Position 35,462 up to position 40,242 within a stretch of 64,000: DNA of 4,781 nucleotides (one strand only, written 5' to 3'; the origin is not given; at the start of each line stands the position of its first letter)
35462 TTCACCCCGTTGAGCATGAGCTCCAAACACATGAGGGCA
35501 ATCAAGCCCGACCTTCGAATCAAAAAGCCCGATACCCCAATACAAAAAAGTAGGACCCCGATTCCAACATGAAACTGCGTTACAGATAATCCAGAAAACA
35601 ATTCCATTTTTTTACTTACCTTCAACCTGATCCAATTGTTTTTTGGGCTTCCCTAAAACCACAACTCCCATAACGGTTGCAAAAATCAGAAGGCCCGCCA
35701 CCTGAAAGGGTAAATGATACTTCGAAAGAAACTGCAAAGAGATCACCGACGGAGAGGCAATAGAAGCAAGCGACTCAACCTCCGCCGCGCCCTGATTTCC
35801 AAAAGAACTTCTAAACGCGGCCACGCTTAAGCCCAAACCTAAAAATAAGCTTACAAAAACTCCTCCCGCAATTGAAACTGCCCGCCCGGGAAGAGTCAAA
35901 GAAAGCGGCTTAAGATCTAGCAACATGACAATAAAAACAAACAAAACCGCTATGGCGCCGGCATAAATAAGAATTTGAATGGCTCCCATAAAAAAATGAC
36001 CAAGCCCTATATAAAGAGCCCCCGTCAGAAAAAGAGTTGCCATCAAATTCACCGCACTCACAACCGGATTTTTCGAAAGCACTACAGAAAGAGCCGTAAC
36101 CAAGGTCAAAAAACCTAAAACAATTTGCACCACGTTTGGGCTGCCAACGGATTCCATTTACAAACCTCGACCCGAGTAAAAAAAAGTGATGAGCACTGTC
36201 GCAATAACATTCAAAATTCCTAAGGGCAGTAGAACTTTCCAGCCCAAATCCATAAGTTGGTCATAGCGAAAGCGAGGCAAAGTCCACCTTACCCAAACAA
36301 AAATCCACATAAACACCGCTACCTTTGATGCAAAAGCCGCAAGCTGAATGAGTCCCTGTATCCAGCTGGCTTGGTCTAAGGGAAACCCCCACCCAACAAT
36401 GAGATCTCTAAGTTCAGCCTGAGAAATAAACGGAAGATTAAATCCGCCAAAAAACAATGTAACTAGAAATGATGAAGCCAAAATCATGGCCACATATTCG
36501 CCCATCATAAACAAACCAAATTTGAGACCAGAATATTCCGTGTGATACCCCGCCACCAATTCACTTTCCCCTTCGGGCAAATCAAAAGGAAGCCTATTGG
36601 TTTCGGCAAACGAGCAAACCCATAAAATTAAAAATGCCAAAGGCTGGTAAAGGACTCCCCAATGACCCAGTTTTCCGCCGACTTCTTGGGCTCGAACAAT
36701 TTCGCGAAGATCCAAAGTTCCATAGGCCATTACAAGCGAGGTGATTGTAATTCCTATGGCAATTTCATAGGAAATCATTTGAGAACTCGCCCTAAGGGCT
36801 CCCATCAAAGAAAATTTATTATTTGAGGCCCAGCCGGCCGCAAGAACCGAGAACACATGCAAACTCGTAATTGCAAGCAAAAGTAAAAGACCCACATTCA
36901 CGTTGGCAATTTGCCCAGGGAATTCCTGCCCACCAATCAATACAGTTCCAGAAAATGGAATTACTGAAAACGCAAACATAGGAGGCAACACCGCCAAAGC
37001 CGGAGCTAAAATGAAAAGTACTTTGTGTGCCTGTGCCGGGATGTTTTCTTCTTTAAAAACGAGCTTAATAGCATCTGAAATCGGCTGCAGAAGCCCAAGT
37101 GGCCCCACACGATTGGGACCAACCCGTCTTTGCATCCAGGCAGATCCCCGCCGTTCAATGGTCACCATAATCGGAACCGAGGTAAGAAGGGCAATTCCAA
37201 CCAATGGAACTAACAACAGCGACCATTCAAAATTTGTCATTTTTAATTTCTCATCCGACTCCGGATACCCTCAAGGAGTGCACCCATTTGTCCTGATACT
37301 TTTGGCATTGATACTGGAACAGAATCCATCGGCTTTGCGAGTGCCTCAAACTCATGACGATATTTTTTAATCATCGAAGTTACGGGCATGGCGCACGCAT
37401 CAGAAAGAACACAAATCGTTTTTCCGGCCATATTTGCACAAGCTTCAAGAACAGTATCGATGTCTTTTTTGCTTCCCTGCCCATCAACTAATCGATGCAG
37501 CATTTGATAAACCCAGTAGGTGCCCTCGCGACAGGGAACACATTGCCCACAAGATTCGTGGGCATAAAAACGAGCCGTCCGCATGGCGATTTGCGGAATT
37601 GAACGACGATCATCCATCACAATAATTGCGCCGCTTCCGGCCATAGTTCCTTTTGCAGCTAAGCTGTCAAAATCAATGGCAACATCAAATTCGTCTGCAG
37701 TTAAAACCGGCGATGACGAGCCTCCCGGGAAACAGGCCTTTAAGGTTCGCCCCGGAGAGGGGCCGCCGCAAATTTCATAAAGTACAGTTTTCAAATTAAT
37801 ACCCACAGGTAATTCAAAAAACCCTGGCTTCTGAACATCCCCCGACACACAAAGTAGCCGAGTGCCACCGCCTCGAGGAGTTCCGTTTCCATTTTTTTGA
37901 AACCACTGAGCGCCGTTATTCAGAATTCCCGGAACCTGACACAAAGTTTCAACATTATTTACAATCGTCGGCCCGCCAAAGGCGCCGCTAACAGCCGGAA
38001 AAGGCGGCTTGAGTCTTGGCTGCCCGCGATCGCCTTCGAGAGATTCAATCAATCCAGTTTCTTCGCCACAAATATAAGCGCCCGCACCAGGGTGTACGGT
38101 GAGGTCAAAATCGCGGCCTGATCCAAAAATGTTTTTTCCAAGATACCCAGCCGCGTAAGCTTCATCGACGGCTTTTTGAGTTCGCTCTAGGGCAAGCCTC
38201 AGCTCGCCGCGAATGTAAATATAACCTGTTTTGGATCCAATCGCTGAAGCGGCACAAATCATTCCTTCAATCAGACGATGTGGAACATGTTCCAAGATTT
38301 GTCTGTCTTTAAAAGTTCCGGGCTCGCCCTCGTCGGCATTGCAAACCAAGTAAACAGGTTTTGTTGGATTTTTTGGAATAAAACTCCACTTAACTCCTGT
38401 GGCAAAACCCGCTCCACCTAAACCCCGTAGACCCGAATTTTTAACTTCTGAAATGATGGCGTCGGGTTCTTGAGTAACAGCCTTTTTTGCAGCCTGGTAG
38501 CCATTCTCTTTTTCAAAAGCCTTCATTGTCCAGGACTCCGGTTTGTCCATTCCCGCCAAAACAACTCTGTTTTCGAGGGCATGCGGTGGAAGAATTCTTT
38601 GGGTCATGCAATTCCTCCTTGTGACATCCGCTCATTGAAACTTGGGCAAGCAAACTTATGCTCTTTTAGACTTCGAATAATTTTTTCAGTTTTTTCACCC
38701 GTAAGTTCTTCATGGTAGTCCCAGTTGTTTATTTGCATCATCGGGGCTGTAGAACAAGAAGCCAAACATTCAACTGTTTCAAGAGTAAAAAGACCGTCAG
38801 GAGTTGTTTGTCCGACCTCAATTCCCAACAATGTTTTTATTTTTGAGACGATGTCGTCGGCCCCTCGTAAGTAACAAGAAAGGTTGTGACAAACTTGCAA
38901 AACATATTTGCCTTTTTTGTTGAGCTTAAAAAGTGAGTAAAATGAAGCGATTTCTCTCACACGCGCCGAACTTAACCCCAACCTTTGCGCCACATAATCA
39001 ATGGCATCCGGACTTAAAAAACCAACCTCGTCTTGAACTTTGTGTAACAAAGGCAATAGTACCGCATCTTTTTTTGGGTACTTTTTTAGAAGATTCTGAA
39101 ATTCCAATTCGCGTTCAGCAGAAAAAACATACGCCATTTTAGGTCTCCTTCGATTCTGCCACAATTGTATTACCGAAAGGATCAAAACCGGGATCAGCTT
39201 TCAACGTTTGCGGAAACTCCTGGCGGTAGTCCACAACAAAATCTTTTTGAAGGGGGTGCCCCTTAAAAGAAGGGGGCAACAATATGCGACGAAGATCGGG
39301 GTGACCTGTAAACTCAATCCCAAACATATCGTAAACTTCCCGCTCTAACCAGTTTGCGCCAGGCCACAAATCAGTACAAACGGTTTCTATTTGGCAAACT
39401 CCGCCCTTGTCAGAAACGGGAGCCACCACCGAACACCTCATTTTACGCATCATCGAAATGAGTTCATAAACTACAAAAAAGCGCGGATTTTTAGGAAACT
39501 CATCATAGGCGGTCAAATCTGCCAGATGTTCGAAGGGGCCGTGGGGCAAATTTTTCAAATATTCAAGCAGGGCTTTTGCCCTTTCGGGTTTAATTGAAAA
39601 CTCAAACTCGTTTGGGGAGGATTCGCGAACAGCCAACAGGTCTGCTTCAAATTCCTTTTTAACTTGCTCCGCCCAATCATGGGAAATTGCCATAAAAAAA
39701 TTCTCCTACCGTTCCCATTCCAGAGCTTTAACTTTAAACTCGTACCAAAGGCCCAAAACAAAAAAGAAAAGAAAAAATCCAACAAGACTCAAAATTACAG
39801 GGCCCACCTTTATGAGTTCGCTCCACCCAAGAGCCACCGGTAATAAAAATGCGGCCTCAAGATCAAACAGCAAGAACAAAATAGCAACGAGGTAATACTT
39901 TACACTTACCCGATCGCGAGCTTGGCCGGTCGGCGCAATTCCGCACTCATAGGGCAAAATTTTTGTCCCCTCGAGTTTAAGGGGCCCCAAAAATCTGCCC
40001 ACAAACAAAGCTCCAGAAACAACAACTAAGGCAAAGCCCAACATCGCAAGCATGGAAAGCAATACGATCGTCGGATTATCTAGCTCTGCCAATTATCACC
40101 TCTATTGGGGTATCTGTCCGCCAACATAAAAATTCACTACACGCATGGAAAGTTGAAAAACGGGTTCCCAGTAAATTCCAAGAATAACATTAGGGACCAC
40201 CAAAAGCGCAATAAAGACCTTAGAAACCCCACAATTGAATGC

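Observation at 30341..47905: Two adjacent, divergent nuo clusters (A-H-J-K-L-M-N, then A-C-E-F-H-J-K-L-M-N), both lacking nuoB, D, G and I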

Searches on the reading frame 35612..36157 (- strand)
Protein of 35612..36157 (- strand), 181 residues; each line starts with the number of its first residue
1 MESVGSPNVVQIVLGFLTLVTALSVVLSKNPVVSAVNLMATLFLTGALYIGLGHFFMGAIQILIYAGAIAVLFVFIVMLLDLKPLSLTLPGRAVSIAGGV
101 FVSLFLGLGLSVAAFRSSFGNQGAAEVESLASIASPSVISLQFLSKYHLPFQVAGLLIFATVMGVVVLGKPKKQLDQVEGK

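Call 4: search_protein_families(library=pfam, proteins=[window:35612-36157:-])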
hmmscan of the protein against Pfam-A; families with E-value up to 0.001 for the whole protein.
window:35612-36157:- (181 aa): 1 family
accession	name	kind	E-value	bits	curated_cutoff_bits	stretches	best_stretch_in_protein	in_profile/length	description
PF00499.25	Oxidored_q3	-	3.3e-25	89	33.2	1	22-168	2-146/146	NADH-ubiquinone/plastoquinone oxidoreductase chain 6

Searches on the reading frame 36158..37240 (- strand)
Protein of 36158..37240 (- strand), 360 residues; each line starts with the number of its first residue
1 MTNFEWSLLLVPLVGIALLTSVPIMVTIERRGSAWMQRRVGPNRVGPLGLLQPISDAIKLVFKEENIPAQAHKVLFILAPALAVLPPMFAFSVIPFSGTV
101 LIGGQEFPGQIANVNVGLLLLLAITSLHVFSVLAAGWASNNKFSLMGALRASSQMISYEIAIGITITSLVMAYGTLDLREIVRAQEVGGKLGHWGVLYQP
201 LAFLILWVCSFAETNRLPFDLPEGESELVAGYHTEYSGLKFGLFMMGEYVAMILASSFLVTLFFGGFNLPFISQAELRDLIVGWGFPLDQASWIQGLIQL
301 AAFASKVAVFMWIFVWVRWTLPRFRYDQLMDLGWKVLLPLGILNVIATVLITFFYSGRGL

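Call 4: search_protein_families(library=pfam, proteins=[window:36158-37240:-])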
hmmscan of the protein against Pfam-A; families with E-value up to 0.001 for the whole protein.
window:36158-37240:- (360 aa): 1 family
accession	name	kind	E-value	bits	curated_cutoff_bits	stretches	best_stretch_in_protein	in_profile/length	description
PF00146.26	NADHdh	-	2.1e-115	385.6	27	1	15-348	7-297/298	NADH dehydrogenase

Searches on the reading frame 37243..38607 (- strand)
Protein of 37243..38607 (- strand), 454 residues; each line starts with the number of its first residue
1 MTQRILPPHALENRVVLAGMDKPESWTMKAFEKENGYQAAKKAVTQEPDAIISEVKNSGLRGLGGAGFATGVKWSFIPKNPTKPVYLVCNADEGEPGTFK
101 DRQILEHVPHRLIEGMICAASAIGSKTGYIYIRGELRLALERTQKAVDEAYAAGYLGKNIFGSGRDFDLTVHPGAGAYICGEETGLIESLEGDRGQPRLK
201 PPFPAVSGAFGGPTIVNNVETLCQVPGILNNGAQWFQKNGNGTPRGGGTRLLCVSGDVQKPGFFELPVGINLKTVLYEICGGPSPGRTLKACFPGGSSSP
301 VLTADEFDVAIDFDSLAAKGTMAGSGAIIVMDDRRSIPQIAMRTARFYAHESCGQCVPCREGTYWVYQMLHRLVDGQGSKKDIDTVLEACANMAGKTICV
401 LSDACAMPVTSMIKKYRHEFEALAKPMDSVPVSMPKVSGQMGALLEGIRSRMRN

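Call 4: search_protein_families(library=pfam, proteins=[window:37243-38607:-])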
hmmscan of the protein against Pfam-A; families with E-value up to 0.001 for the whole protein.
window:37243-38607:- (454 aa): 4 families
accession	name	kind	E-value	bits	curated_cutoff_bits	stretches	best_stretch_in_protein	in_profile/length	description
PF01512.22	Complex1_51K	-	6.4e-47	159.6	31.2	1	55-226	1-149/150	Nuo51 FMN-binding domain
PF10589.14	NADH_4Fe-4S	-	1e-30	105.9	23.5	1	340-422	2-84/85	NADH-ubiquinone oxidoreductase-F iron-sulfur binding region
PF22461.2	SLBB_2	-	2.3e-06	28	27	1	251-329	2-78/79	SLBB domain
PF10531.15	SLBB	-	8e-06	26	27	1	253-287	3-37/55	SLBB domain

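Call 8: find_encoding_contigs(protein=window:37243-38607:-, flank=10000, max_places=6)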
Protein window:37243-38607:- (454 aa): 3 contigs read that carry it; 2 places shown.
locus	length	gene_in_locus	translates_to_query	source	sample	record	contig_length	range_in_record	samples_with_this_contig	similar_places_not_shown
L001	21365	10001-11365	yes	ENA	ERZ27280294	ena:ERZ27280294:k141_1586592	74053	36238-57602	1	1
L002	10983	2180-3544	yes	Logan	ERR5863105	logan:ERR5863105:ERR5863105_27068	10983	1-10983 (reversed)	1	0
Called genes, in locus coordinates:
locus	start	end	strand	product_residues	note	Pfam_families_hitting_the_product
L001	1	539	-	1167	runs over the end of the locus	PF17757:UvrB_inter, PF02559:CarD_TRCF_RID, PF04851:ResIII, PF00270:DEAD, PF00271:Helicase_C, PF03461:TRCF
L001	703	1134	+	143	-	PF00507:Oxidored_q4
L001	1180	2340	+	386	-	PF00146:NADHdh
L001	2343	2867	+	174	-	PF00499:Oxidored_q3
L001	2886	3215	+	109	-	PF00420:Oxidored_q2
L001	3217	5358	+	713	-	PF00662:Proton_antipo_N, PF00361:Proton_antipo_M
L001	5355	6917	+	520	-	PF00361:Proton_antipo_M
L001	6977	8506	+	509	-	PF00361:Proton_antipo_M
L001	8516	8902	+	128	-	PF00507:Oxidored_q4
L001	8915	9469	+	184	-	PF00329:Complex1_30kDa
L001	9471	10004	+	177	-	PF01257:2Fe-2S_thioredx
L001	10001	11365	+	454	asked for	PF01512:Complex1_51K, PF10531:SLBB (weak), PF22461:SLBB_2 (weak), PF10589:NADH_4Fe-4S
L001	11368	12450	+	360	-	PF00146:NADHdh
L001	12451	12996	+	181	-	PF00499:Oxidored_q3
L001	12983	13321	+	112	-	PF00420:Oxidored_q2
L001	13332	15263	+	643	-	PF00662:Proton_antipo_N, PF00361:Proton_antipo_M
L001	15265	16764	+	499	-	PF00361:Proton_antipo_M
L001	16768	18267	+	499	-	PF00361:Proton_antipo_M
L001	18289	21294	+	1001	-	PF12895:ANAPC3 (faint), PF13174:TPR_6 (faint), PF13176:TPR_7 (faint), PF13428:TPR_14 (faint), PF13431:TPR_17 (faint), PF13371:TPR_9, PF13432:TPR_16 (weak), PF25063:ARM_TT21_C (weak), +8 more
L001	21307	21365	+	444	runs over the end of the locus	PF02403:Seryl_tRNA_N, PF00587:tRNA-synt_2b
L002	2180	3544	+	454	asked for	PF01512:Complex1_51K, PF10531:SLBB (weak), PF22461:SLBB_2 (weak), PF10589:NADH_4Fe-4S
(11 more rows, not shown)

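Call 9: find_related_loci(query=window:37243-38607:-, collection=genome_contigs, flank=10000)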
Query window:37243-38607:- (454 aa) in genome_contigs; peptide patterns used: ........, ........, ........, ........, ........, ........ (x = any residue, [..] = any of these).
600 stretches matched a pattern (row limit reached: there are more); 600 encode a relative of the query (tblastn E <= 1e-3); the best 80 are kept; 80 distinct loci.
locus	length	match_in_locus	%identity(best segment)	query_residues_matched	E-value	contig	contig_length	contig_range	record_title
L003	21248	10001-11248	54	9-423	3e-149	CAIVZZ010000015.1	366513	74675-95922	MAG: uncultured Gemmatimonadetes bacterium isolate Umea3_bin-3837 genome assembly, contig: bin-3837:15/32, whole genome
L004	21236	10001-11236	54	12-425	2e-149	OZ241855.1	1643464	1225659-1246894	MAG: Thermodesulfobacteriota bacterium isolate bf97cff6-840b-426a-aed0-598d6d542999 genome assembly, chromosome: 1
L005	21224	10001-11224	56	12-421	3e-148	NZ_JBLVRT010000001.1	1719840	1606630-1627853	Bdellovibrio bacteriovorus strain YOA24 scaffold_0, whole genome shotgun sequence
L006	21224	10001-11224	56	12-421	4e-148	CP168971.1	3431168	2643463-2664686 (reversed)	Bdellovibrio bacteriovorus strain Bd16 chromosome, complete genome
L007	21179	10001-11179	58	27-421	9e-148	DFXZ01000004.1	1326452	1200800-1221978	MAG TPA_asm: Bdellovibrio sp. UBA4095 UBA4095_contig_967, whole genome shotgun sequence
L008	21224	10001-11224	56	12-421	1e-147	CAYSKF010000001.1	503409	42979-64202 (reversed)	MAG TPA_asm: uncultured Bdellovibrio sp. isolate SRP220891_co1_346 genome assembly, contig: NODE_9_length_503409_cov_17.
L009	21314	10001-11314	51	1-441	3e-147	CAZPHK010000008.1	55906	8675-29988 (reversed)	MAG TPA_asm: uncultured Acidobacteriota bacterium isolate binchicken_co129_133 genome assembly, contig: NODE_1283_length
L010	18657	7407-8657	54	7-422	5e-147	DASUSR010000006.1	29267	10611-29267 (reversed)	MAG TPA_asm: Gemmatimonadales bacterium isolate SMAG_U1741 k141_1555849, whole genome shotgun sequence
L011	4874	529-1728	56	25-425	1e-148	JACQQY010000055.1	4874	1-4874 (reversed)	MAG: Candidatus Omnitrophota bacterium isolate NC_groundwater_1345_Ag_S-0.2um_53_61 S_p2_S4_coassembly_k141_2015108, who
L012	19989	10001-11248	52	9-425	2e-145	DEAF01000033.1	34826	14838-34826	MAG TPA_asm: Gemmatimonadales bacterium UBA2989 UBA2989_contig_17879, whole genome shotgun sequence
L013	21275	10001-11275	52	14-438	5e-145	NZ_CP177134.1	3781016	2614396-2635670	Leptospira sp. 'Mane' chromosome 1, complete sequence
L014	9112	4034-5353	52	7-443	2e-144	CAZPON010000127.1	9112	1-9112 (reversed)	MAG TPA_asm: uncultured Gemmatimonas sp. isolate SRP344714_co2_366 genome assembly, contig: NODE_20182_length_9112_cov_3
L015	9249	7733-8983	53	7-422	1e-144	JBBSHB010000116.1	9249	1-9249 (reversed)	MAG: Gemmatimonadales bacterium isolate LS2_sbin.56 LS2_sbin.56_K_124441_L_9249_cov_43.3670, whole genome shotgun sequen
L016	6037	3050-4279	54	15-425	2e-144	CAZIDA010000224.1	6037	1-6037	MAG TPA_asm: uncultured Acidobacteriota bacterium isolate SRP271791_co2_76 genome assembly, contig: NODE_3878_length_603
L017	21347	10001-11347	51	7-449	2e-142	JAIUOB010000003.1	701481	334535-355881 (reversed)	MAG: Gemmatimonadetes bacterium isolate GEMMA1 spades-bin.104~NODE_20_length_701481_cov_2.86928, whole genome shotgun se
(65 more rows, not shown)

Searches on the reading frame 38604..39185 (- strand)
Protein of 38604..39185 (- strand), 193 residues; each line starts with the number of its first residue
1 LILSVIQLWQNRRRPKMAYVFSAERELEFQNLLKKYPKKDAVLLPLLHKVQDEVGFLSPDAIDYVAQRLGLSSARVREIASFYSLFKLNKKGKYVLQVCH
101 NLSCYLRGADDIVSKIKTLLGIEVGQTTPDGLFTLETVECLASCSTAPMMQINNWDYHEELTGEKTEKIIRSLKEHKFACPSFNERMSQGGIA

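Call 4: search_protein_families(library=pfam, proteins=[window:38604-39185:-])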
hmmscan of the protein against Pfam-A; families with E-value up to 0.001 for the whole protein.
window:38604-39185:- (193 aa): 1 family
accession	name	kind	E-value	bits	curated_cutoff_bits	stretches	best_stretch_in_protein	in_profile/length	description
PF01257.25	2Fe-2S_thioredx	-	2.2e-52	177.2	24.8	1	30-174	2-145/145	Thioredoxin-like [2Fe-2S] ferredoxin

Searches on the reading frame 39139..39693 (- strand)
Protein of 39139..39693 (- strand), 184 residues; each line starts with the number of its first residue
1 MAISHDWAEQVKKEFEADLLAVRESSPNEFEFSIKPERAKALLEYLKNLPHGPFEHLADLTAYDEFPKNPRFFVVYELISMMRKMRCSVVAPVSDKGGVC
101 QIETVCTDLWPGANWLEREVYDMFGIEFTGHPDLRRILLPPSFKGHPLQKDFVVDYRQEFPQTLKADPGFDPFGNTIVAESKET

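Call 4: search_protein_families(library=pfam, proteins=[window:39139-39693:-])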
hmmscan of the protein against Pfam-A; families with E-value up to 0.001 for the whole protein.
window:39139-39693:- (184 aa): 1 family
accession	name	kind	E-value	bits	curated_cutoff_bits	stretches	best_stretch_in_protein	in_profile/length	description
PF00329.25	Complex1_30kDa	-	9.6e-38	130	22.5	1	33-157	2-123/124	Respiratory-chain NADH dehydrogenase, 30 Kd subunit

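Call 67: find_related_loci(query=window:39139-39693:-, collection=metagenome_contigs, flank=10000)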
Query window:39139-39693:- (184 aa) in metagenome_contigs; peptide patterns used: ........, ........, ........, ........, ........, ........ (x = any residue, [..] = any of these).
600 stretches matched a pattern (row limit reached: there are more); 529 encode a relative of the query (tblastn E <= 1e-3); the best 80 are kept; 80 distinct loci.
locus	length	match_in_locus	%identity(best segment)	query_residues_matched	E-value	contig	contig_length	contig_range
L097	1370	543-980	48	9-161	1e-37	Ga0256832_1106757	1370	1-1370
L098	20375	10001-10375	52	28-154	1e-34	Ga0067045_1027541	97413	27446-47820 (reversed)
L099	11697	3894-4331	46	9-161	2e-34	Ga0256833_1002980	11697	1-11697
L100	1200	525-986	46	9-168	6e-35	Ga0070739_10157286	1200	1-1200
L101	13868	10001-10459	43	9-158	4e-33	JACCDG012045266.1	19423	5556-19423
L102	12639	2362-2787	46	8-152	3e-32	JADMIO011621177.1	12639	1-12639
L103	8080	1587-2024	45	9-158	3e-32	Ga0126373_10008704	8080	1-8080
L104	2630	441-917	43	8-172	3e-32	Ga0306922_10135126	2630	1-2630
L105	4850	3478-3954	43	8-172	4e-32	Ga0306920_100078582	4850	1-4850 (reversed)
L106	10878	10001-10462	42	8-161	2e-31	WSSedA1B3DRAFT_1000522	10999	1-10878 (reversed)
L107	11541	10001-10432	39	8-152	3e-31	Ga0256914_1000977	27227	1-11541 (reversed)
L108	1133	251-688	44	9-158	9e-32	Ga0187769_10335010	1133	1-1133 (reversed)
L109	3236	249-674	43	8-152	1e-30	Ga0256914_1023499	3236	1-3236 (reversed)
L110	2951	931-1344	42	35-173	2e-30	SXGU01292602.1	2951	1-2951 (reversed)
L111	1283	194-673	39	8-169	7e-31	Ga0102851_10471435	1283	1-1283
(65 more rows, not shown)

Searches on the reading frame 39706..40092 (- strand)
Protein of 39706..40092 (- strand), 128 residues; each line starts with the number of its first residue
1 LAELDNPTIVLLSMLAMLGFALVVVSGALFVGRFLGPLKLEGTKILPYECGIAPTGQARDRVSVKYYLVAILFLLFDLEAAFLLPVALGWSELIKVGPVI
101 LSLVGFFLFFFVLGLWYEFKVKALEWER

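Call 4: search_protein_families(library=pfam, proteins=[window:39706-40092:-])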
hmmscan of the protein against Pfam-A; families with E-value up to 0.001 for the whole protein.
window:39706-40092:- (128 aa): 1 family
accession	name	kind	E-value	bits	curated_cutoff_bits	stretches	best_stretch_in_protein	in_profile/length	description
PF00507.24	Oxidored_q4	-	3e-26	91.9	23.3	1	28-126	4-99/99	NADH-ubiquinone/plastoquinone oxidoreductase, chain 3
